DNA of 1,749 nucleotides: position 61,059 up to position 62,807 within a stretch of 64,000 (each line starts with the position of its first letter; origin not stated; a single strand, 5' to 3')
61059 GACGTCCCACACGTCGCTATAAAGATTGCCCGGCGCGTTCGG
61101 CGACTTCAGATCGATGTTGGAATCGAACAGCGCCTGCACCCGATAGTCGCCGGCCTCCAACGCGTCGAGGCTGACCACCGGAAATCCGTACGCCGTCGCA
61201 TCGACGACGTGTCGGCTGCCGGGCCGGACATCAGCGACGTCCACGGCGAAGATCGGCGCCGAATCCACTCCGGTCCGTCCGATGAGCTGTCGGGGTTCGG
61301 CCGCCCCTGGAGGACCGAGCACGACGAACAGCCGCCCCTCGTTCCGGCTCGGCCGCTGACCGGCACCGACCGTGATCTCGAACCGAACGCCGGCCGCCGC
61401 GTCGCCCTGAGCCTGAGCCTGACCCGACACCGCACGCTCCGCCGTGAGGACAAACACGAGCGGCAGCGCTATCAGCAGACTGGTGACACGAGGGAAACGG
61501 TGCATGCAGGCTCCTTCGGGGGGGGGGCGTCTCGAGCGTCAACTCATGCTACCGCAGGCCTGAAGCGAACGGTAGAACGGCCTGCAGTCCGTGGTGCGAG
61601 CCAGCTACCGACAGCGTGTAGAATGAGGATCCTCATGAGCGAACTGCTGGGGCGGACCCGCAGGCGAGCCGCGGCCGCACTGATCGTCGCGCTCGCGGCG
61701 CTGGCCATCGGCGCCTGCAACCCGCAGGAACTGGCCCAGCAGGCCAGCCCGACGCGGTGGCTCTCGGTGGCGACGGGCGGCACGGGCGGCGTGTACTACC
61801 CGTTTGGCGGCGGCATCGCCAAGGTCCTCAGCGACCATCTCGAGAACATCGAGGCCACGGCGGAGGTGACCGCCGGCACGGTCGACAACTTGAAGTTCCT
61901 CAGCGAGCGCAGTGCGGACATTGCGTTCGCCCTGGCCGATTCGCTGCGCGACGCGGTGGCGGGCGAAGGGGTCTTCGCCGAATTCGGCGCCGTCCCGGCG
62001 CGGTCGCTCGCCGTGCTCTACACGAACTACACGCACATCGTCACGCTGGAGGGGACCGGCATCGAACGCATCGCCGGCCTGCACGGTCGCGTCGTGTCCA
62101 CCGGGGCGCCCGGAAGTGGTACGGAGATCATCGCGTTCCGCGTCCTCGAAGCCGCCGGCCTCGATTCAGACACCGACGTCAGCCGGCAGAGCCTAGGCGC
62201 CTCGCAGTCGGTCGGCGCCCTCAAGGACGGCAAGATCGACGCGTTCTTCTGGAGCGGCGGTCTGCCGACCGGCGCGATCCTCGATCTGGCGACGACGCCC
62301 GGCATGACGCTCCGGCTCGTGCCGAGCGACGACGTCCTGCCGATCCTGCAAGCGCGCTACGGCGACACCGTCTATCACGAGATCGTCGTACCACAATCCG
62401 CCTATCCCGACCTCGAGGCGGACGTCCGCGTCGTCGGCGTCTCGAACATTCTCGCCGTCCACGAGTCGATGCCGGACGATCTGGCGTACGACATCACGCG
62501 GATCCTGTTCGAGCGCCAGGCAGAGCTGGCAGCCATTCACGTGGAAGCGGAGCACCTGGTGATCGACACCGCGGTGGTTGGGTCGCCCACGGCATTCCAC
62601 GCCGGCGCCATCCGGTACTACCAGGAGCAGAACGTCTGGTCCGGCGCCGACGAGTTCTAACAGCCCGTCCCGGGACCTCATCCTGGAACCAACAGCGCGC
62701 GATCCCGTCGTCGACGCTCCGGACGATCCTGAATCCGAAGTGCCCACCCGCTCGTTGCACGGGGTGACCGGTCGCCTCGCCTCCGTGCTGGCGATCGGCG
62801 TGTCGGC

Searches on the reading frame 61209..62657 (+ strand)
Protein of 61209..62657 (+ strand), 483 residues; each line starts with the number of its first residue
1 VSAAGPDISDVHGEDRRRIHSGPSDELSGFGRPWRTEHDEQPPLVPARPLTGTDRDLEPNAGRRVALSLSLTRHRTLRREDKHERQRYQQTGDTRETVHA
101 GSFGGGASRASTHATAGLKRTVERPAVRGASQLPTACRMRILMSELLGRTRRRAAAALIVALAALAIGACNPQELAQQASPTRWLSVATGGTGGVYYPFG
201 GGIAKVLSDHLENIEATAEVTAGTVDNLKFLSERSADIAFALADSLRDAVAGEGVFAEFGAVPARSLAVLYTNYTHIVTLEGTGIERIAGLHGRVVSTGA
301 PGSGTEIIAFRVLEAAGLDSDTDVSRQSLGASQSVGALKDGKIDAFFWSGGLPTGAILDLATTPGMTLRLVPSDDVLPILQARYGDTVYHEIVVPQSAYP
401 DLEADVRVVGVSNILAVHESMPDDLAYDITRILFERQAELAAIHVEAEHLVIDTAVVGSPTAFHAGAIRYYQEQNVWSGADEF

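Call 31: search_protein_families(library=pfam, proteins=[window:61209-62657:+])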
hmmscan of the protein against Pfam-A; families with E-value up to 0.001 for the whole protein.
window:61209-62657:+ (483 aa): 2 families
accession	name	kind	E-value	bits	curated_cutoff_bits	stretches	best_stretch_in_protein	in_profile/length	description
PF16868.10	NMT1_3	-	1.5e-69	235.2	27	1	187-474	1-288/289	NMT1-like family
PF09084.16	NMT1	-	1.6e-05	25.3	20.5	1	267-347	66-145/216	NMT1/THI5 like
